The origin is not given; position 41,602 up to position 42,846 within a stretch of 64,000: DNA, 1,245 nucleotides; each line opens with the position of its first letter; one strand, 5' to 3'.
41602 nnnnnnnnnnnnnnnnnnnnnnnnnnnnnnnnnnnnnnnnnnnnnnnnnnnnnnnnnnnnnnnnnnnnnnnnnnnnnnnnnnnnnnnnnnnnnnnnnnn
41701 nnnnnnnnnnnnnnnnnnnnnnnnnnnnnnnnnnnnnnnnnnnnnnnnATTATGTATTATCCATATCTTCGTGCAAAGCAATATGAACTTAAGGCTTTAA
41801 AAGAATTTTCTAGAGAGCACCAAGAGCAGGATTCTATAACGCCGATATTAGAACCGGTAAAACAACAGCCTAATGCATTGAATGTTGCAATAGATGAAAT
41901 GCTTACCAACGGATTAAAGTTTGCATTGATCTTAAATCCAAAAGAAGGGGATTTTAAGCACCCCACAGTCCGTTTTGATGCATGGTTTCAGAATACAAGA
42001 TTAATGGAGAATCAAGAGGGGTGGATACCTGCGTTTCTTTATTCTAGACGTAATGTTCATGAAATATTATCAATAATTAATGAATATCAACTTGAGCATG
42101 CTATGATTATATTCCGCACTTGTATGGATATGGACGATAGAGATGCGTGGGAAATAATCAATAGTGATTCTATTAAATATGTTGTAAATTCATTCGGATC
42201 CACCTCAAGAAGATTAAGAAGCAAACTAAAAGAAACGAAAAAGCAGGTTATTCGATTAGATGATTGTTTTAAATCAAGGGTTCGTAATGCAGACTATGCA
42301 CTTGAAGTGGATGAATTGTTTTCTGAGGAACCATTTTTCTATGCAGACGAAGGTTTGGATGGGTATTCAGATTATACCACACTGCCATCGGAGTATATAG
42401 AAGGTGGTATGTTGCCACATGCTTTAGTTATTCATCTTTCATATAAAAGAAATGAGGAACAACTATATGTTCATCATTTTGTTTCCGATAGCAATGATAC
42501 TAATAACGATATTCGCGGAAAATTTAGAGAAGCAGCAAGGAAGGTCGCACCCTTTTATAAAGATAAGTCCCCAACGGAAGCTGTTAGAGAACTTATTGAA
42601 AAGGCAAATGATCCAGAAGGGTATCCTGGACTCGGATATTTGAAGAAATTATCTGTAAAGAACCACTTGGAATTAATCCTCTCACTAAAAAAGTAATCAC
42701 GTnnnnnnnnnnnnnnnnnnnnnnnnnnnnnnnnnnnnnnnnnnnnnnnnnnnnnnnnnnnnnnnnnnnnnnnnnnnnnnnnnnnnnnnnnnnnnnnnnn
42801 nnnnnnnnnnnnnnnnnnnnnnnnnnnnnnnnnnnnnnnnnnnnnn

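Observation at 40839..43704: Candidate uncharacterised defence operon: PD-(D/E)xK (sce7726-like) + Beta_protein/sce7725-like + zinc-ribbon-RES effector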

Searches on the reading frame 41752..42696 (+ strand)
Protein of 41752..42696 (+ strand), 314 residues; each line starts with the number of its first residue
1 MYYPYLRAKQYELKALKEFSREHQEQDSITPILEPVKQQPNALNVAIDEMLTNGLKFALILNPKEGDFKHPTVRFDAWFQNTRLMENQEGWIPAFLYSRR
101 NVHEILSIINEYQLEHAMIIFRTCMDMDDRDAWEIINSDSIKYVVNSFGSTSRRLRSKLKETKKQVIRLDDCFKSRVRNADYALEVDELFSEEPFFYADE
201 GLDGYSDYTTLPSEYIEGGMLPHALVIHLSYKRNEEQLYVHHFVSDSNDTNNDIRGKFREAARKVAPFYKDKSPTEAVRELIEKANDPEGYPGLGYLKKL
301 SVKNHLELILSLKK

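Call 3: search_protein_families(library=pfam, proteins=[window:41752-42696:+], max_evalue=1)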
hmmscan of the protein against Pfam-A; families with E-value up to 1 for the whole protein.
window:41752-42696:+ (314 aa): 2 families
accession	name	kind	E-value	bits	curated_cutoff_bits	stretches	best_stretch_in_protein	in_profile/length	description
PF14350.11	Beta_protein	-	9.4e-07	29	27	1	2-50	1-50/342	Beta protein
PF03618.20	Kinase-PPPase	-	0.062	13.4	23.5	1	100-193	40-133/256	Kinase/pyrophosphorylase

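Call 4: search_protein_families(library=ncbifam, proteins=[window:41752-42696:+], max_evalue=1)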
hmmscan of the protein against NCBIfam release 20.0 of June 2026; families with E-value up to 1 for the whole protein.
window:41752-42696:+ (314 aa): 4 families
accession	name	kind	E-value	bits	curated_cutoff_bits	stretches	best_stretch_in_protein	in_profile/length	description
NF033831.1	sce7725_fam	subfamily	9.2e-80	268.6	60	1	2-310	1-309/312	sce7725 family protein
NF052456.1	HyiscapDhHadC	equivalog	0.023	13.6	700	0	234-286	168-220/372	(R)-2-hydroxyisocaproyl-CoA dehydratase subunit beta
NF003742.0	PRK05339.1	subfamily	0.03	13.9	225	1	95-190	42-137/270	pyruvate, phosphate dikinase/phosphoenolpyruvate synthase regulator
NF005507.0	PRK07119.1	subfamily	0.12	11.2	399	1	110-168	214-274/352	3-methyl-2-oxobutanoate dehydrogenase subunit VorB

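Call 5: search_protein_families(library=padloc, proteins=[window:41752-42696:+], max_evalue=1)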
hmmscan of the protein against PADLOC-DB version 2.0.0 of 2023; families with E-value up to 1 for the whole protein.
window:41752-42696:+ (314 aa): 2 families
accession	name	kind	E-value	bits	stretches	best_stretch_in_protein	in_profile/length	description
PDLC03984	PD-Lambda-2_C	-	0.0041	14.2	1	2-43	5-44/377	-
PDLC02985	beta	-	0.023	11.4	1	2-62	10-69/355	-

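Call 20: find_related_loci(query=window:41752-42696:+, collection=genome_contigs, flank=6000)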
Query window:41752-42696:+ (314 aa) in genome_contigs; peptide patterns used: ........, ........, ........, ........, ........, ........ (x = any residue, [..] = any of these).
35 stretches matched a pattern; 8 encode a relative of the query (tblastn E <= 1e-3); 8 distinct loci.
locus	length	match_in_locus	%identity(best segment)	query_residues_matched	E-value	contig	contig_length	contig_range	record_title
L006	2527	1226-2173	84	1-314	0e+0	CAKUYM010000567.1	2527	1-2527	MAG: uncultured Bacteroides sp. isolate REFINED_METABAT215_TOP10_CONTIGS_1500_ASSEMBLY_K77_MERGED__Hadza_MoBio_hadza-I-L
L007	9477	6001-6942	84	1-312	0e+0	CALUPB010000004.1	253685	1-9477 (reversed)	MAG: uncultured Bacteroidales bacterium isolate BRZ_FE__bin72 genome assembly, contig: BRZ_FE__NODE_49_length_253685_cov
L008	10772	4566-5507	84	1-312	0e+0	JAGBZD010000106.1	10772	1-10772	MAG: Paludibacteraceae bacterium isolate RGIG9579 Yak_Colon-4__c680220, whole genome shotgun sequence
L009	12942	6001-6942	80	1-312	3e-173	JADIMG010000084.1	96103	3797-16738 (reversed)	MAG: Candidatus Gallipaludibacter merdavium isolate G3-3990 G3M40__C227593_L96103_SRR9113688, whole genome shotgun seque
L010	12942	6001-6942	78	1-312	3e-171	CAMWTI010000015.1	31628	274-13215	MAG TPA_asm: uncultured Porphyromonadaceae bacterium isolate SRR14411302_bin.1_metawrap_v1.3_MAG genome assembly, contig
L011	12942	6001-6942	77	1-312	1e-170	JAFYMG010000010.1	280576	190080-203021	MAG: Paludibacteraceae bacterium isolate RGIG7219 Water_buffalos_Cecum-1__c504876, whole genome shotgun sequence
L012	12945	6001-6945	72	1-312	1e-157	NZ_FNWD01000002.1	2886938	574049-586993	Millionella massiliensis strain Marseille-P3215T, whole genome shotgun sequence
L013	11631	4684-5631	71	1-314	4e-155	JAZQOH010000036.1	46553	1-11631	MAG: Prevotella sp. isolate T1900045243_TH20190013.MAGScoT_cleanbin_000031 SGB_5589_k141_45926, whole genome shotgun seq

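Call 26: search_solved_structures(query=window:41752-42696:+, max_evalue=10)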
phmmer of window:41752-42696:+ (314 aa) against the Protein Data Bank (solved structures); distinct sequences matched with E-value up to 10: 0.

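Call 41: search_dna_similar(query=window:41752-42696:+, collection=plasmids, mode=protein, max_evalue=0.001, max_rows=60)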
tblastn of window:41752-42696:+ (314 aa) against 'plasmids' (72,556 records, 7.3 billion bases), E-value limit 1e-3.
Records with a match: 15; places in all: 15; records where one place covers at least 80% of the query: 14.
Best place of each record, by identity: <60% 15.
By first word of the organism name: Shinella 4; Ralstonia 3; Moraxella 2; Rhizobium 2; Enterococcus 1; arsenite-oxidising 1; Pseudorhizobium 1; Arthrobacter 1.
By predicted mobility (MOB-suite, as given by PLSDB): conjugative 5; non-mobilizable 5; mobilizable 5.
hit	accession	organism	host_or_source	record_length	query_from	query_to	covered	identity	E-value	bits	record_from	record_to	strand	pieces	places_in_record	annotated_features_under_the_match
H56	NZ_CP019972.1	Enterococcus faecium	Homo sapiens,rectal swab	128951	1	312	99%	32.9%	6e-33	135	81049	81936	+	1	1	sce7725 family protein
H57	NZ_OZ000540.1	Shinella sp. WSC3-e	-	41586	1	309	98%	30.0%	2e-29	125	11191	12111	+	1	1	sce7725 family protein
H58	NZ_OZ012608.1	Shinella sp. WSD5-1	-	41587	1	309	98%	30.0%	2e-29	125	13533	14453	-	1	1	sce7725 family protein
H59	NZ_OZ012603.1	Shinella sp. WSD5-1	-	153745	1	309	98%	30.0%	2e-29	125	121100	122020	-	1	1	sce7725 family protein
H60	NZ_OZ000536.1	Shinella sp. WSC3-e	-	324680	1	309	98%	30.0%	2e-29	125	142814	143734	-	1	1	sce7725 family protein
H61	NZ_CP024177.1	Moraxella osloensis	Homo sapiens,single cell,skin swab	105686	1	309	98%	29.9%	2e-24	110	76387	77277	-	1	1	sce7725 family protein | sce7726 family protein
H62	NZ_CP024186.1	Moraxella osloensis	single cell,skin swab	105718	1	309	98%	29.9%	2e-24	110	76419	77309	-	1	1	sce7725 family protein | sce7726 family protein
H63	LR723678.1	arsenite-oxidising bacterium NT-25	moist arsenopyrite (FeAsS)-containing ...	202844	1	309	98%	28.5%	2e-25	114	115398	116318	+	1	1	ATP-binding protein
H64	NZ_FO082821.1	Pseudorhizobium banfieldiae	-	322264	1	309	98%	28.5%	2e-25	114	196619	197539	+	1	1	sce7725 family protein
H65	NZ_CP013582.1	Rhizobium phaseoli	Phaseolus vulgaris,Whole ...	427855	1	309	98%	28.2%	2e-23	107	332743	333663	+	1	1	sce7725 family protein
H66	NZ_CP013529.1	Rhizobium phaseoli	Phaseolus vulgaris,Whole ...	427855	1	309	98%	28.2%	2e-23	107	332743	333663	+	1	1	sce7725 family protein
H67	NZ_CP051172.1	Ralstonia pseudosolanacearum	Whole organism,potato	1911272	1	309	98%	27.3%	6e-23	106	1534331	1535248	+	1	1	none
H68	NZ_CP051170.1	Ralstonia pseudosolanacearum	Whole organism,potato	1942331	1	309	98%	27.3%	6e-23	106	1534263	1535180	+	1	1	none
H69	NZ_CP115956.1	Ralstonia pseudosolanacearum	Solanum tuberosum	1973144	1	309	98%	27.0%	2e-22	105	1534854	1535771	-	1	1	none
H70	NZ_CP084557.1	Arthrobacter sp. FW306-05-C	isolate,terrestrial sediment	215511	1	69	22%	37.7%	1e-5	54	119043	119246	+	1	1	sce7725 family protein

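Call 42: search_dna_similar(query=window:41752-42696:+, collection=phages, mode=protein, max_evalue=0.001, max_rows=30)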
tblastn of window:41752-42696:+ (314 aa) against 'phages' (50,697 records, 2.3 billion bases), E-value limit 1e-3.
Records with a match: 3; places in all: 3; records where one place covers at least 80% of the query: 3.
Best place of each record, by identity: <60% 3.
By first word of the organism name: Bacteriophage 1; Listeria 1; Salmonella 1.
By host as written in the record: - 1; Listeria monocytogenes 1; Homo sapiens 1.
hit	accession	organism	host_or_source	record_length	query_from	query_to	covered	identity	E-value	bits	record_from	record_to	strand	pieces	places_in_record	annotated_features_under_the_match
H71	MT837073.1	Bacteriophage sp.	human fecal samples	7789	1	309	98%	49.8%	5e-95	313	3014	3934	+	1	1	record has no annotation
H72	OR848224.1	Listeria phage LM 4-14-1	Listeria monocytogenes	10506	1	312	99%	32.6%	2e-32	132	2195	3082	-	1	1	record has no annotation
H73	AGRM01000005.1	Salmonella enterica subsp. houtenae str. ATCC BAA-1581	Homo sapiens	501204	1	309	98%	29.5%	5e-29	122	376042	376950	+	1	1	hypothetical protein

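Call 43: get_annotated_region(hit=H56, flank=5000)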
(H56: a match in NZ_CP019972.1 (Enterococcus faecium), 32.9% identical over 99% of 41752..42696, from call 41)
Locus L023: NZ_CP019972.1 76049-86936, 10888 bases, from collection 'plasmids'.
description: Enterococcus faecium isolate 2014-VREF-114 plasmid p114-2
organism: Enterococcus faecium (NCBI taxid 1352)
taxonomy: Bacteria; Bacillota; Bacilli; Lactobacillales; Enterococcaceae; Enterococcus; Enterococcus faecium
host: -; source: Homo sapiens,rectal swab; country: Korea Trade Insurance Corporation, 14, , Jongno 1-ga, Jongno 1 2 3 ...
typing (MOB-suite, as given by PLSDB): conjugative; replicon rep_cluster_150; relaxase MOBP; mating-pair formation MPF_T
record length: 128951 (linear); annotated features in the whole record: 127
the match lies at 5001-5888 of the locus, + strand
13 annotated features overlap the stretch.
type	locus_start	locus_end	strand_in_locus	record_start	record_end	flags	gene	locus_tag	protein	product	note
CDS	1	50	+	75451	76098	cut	-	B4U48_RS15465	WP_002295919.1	PepSY domain-containing protein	-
CDS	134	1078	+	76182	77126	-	-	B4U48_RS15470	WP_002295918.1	dihydroorotate oxidase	GO:0006221 - pyrimidine nucleotide biosynthetic process [Evidence IEA]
CDS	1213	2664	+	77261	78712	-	-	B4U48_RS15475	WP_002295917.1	amidase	-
CDS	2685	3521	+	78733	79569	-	-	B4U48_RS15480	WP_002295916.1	transporter substrate-binding domain-containing protein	-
CDS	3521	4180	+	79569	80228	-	-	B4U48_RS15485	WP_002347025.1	amino acid ABC transporter permease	GO:0006865 - amino acid transport [Evidence IEA]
CDS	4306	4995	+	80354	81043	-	-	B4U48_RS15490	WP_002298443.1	hypothetical protein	-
CDS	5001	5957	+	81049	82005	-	-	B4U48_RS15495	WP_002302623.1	sce7725 family protein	-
CDS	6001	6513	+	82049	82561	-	-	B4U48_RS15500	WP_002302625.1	GNAT family N-acetyltransferase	-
CDS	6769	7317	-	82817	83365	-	-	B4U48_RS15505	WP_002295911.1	AAA family ATPase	-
CDS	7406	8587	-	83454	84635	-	-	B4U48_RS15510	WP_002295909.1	nucleoside transporter C-terminal domain-containing protein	-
CDS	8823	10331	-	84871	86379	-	-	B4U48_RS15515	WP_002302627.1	DUF1846 domain-containing protein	-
CDS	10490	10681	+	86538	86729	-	-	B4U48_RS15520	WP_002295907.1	hypothetical protein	-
CDS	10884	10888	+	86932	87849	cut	-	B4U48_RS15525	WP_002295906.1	hypothetical protein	-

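Call 44: get_annotated_region(hit=H70, flank=5000)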
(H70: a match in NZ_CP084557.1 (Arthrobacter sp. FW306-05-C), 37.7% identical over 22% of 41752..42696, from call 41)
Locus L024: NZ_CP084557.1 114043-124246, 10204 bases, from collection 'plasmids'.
description: Arthrobacter sp. FW306-05-C plasmid unnamed1
organism: Arthrobacter sp. FW306-05-C (NCBI taxid 2879620)
taxonomy: Bacteria; Actinomycetota; Actinomycetes; Micrococcales; Micrococcaceae; Arthrobacter; Arthrobacter sp. FW306-05-C
host: -; source: isolate,terrestrial sediment; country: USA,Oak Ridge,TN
typing (MOB-suite, as given by PLSDB): conjugative; replicon rep_cluster_1547; relaxase MOBP; mating-pair formation MPF_T
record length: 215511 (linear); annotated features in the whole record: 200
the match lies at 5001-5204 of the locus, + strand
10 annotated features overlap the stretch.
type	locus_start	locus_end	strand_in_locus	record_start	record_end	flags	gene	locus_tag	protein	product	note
CDS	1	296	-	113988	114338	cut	-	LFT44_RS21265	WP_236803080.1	helix-turn-helix transcriptional regulator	-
CDS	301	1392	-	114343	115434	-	-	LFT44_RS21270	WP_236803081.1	tyrosine-type recombinase/integrase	GO:0015074 - DNA integration [Evidence IEA]; GO:0006310 - DNA recombination [Evidence IEA]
CDS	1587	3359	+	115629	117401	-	-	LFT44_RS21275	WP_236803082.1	type IV secretory system conjugative DNA transfer family protein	-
CDS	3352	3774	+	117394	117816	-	-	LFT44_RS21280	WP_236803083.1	DUF4913 domain-containing protein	-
CDS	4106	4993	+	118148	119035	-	-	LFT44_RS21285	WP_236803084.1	sce7726 family protein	-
CDS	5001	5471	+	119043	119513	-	-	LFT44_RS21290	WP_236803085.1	sce7725 family protein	-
CDS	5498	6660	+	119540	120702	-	-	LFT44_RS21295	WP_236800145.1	IS3 family transposase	-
CDS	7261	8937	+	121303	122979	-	istA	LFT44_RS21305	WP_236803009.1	IS21 family transposase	-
CDS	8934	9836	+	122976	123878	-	istB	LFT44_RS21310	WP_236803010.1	IS21-like element helper ATPase IstB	-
CDS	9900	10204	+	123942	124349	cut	mscL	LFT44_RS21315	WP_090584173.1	large conductance mechanosensitive channel protein MscL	GO:0006810 - transport [Evidence IEA]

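Call 45: get_annotated_region(hit=H73, flank=7000)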
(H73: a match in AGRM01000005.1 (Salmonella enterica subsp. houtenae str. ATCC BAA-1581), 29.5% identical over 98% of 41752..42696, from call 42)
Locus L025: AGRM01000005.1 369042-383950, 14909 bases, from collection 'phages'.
description: Salmonella enterica subsp. houtenae str. ATCC BAA-1581 SEHO0AFNL_Contig0.6, whole genome shotgun sequence.
organism: Salmonella enterica subsp. houtenae str. ATCC BAA-1581 (NCBI taxid 523831)
taxonomy: Bacteria; Pseudomonadati; Pseudomonadota; Gammaproteobacteria; Enterobacterales; Enterobacteriaceae; Salmonella
host: Homo sapiens; source: -; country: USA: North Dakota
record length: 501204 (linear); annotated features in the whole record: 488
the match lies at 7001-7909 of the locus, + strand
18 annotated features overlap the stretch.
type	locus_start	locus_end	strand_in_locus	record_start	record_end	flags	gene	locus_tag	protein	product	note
CDS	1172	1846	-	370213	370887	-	-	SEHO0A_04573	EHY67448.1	hypothetical protein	-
CDS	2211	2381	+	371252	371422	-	-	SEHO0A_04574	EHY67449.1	hypothetical protein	-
CDS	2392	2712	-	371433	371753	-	-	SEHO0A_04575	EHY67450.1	hypothetical protein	-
CDS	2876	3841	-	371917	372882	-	-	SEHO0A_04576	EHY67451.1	ICE-like protease p20 domain protein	-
CDS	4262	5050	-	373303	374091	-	-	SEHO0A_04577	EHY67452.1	hypothetical protein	-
CDS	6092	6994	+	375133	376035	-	-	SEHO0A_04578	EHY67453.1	hypothetical protein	-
CDS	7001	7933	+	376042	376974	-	-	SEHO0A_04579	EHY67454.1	hypothetical protein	-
CDS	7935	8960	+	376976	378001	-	-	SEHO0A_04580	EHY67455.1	RES domain protein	-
CDS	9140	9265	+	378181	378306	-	-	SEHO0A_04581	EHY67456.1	hypothetical protein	-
CDS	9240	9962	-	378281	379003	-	-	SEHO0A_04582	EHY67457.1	site-specific recombinase, phage integrase family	-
CDS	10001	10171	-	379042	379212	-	-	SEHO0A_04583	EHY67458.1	hypothetical protein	-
CDS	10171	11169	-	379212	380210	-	-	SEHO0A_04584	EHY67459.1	integrating conjugative element protein, PFL_4705 family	-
CDS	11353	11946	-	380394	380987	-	-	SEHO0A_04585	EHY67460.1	integrating conjugative element protein, PFL_4704 family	-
CDS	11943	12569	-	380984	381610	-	-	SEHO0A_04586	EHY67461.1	integrating conjugative element protein, PFL_4703 family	-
CDS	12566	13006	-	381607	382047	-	-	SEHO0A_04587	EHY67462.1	conjugative transfer region protein family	-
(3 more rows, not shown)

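Call 46: get_annotated_region(hit=H72, flank=5000)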
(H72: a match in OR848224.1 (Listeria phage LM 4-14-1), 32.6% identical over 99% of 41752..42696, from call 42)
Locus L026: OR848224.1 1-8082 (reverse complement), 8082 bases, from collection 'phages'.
description: UNVERIFIED_ORG: Listeria phage LM 4-14-1 clone NODE_127_length_10506_cov_3.871129 genomic sequence.
organism: Listeria phage LM 4-14-1 (NCBI taxid 3113836)
taxonomy: Viruses
host: Listeria monocytogenes; source: wastewater; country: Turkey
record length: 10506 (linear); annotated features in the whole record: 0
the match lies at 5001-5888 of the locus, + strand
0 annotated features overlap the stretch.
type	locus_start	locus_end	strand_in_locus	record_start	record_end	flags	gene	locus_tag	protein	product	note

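Call 47: get_annotated_region(hit=H71, flank=5000)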
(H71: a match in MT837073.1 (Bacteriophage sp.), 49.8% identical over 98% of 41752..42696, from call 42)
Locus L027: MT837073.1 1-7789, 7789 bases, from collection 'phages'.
description: UNVERIFIED: Bacteriophage sp. clone scaffold_3816 genomic sequence.
organism: Bacteriophage sp. (NCBI taxid 38018)
taxonomy: Viruses
host: -; source: human fecal samples; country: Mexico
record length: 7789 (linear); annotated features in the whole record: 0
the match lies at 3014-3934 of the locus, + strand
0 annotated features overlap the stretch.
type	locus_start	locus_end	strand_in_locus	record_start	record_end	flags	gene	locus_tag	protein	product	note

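Call 63: find_homologous_proteins(query=A3)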
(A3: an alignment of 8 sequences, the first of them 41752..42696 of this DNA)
Query A3 (8 sequences) (314 aa, profile of the alignment): 4215 proteins with E <= 0.001 among 8000 candidates; the best 120 are listed.
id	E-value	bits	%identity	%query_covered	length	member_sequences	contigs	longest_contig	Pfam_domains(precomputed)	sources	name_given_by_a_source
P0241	3.8e-138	478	71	99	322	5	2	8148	-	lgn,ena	-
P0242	8.3e-137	474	72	99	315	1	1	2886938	-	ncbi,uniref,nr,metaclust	ncbi:sce7725 family protein [Millionella massiliensis]|uniref:sce7725 family protein n=1 Tax=Million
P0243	1.2e-135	470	82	99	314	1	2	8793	PF14350.12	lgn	-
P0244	1.3e-135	470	84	99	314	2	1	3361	PF14350.12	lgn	-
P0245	1.7e-135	470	89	99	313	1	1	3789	PF14350.12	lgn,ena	-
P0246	2.6e-135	469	84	99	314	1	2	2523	PF14350.12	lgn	-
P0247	5.1e-135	468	83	100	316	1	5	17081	PF14350.12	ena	-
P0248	5.4e-135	468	83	100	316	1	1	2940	-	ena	-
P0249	1.1e-134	467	83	100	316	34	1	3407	-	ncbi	-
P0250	1.4e-134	467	85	99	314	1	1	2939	PF14350.12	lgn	-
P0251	1.8e-134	466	82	99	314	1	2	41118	-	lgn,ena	-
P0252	2.0e-134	466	81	99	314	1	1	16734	PF14350.12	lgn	-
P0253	2.0e-134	466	84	99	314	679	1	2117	PF14350.12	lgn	-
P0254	2.1e-134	466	82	100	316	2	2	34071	-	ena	-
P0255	6.6e-134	464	81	99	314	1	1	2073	PF14350.12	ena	-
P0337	1.5e-120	421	50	99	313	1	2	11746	-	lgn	-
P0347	5.7e-119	415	62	98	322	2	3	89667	-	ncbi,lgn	-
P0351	3.3e-118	413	59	99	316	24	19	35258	-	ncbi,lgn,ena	-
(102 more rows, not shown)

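Call 76: predict_structure(alignment_id=A5)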
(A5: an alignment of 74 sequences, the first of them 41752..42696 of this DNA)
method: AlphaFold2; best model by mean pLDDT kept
length: 314 residues; sequences in the alignment: 74
mean_pLDDT: 82.7   pTM: 0.85
mean pLDDT of the five models: 82.7, 82.4, 80.5, 80.1, 78.5
residues with pLDDT >= 90: 148; 70-90: 108; 50-70: 30; < 50: 28
segments of 3 or more residues with pLDDT < 50: 175-185, 189-194, 210-220
pLDDT, mean of each block of 10 residues (from residue 1): 90 95 94 88 94 97 89 86 91 95 94 95 91 96 88 83 90 49 45 53 68 44 73 81 75 82 91 92 83 86 91 75
secondary structure, 60 per line:
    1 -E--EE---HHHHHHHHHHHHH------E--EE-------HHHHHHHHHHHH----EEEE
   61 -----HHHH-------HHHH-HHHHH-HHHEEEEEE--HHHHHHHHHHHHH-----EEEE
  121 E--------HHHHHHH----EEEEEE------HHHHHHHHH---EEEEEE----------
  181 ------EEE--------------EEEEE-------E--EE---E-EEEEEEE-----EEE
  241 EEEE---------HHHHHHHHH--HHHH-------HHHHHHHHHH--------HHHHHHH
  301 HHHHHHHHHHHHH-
elements in order: H10-22 H41-52 E57-60 H66-69 H77-80 H82-86 E91-96 H99-111 E117-121 H130-136 E141-146 H153-161 E165-170 E187-189 E204-208 E226-232 E238-244 H254-262 H265-268 H276-285 H294-313

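Call 80: fold_search(model_id=the predicted structure, library=pdb)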
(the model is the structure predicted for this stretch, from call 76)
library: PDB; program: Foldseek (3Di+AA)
matches with E <= 10: 792; with E <= 0.001: 0
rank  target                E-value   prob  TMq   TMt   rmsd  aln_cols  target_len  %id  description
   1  1rd5_A                1.0e-02  0.96  0.31  0.36   8.3       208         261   16  Crystal structure of Tryptophan synthase alpha chain homolog BX1: a member of the chemical plant defense system (released 2004-12-28)
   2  8k7m_A                1.4e-02  0.97  0.32  0.41   7.5       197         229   13  De novo design protein -T01 (released 2024-07-31)
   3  5ud2_A                2.3e-02  0.84  0.40  0.42   9.1       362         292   10  Class II fructose-1,6-bisphosphate aldolase H180Q variant of Helicobacter pylori with DHAP (released 2018-04-11)
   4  9ui2_A                2.8e-02  0.92  0.31  0.40   6.4       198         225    8  Crystal structure of Thermus thermophilus HB8 transaldolase (released 2025-07-30)
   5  6bka                  2.8e-02  0.51  0.35  0.31  14.3       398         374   10  Crystal Structure of Nitronate Monooxygenase from Cyberlindnera saturnus (released 2018-02-14)
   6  5un8_C                2.9e-02  0.96  0.35  0.27   7.0       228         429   11  Crystal Structure of human O-GlcNAcase in complex with glycopeptide p53 (released 2017-03-15)
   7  7ki7_A                2.9e-02  0.63  0.32  0.36  11.2       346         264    9  The external aldimine crystal structure of the beta-K167T mutant Tryptophan Synthase at 1.75 Angstrom resolution in co (released 2021-10-27)
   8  5vvv_A                3.1e-02  0.93  0.34  0.27   6.6       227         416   13  Structural Investigations of the Substrate Specificity of Human O-GlcNAcase (released 2017-09-27)
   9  1wuf_A                3.3e-02  0.75  0.27  0.24  11.1       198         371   14  Crystal structure of protein GI:16801725, member of Enolase superfamily from Listeria innocua Clip11262 (released 2004-12-21)
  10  5ud1_A                3.7e-02  0.89  0.43  0.48   8.8       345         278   11  Class II fructose-1,6-bisphosphate aldolase H180Q variant of Helicobacter pylori (released 2018-04-11)
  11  1a5s_A                4.0e-02  0.60  0.33  0.38  11.5       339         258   10  CRYSTAL STRUCTURE OF WILD-TYPE TRYPTOPHAN SYNTHASE COMPLEXED WITH 5-FLUOROINDOLE PROPANOL PHOSPHATE AND L-SER BOUND AS (released 1999-03-30)
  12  8kc5_B                4.5e-02  0.77  0.27  0.34   7.0       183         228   10  De novo design protein -T09 (released 2024-08-07)
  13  1vpx_L                4.8e-02  0.80  0.32  0.44   8.5       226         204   10  Crystal structure of Transaldolase (EC 2.2.1.2) (TM0295) from Thermotoga maritima at 2.40 A resolution (released 2004-12-07)
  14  4q4k_A                4.8e-02  0.60  0.31  0.29  11.0       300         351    9  Crystal structure of nitronate monooxygenase from Pseudomonas aeruginosa PAO1 (released 2014-07-16)
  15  1vpx_R                5.4e-02  0.89  0.33  0.46   8.3       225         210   11  Crystal structure of Transaldolase (EC 2.2.1.2) (TM0295) from Thermotoga maritima at 2.40 A resolution (released 2004-12-07)
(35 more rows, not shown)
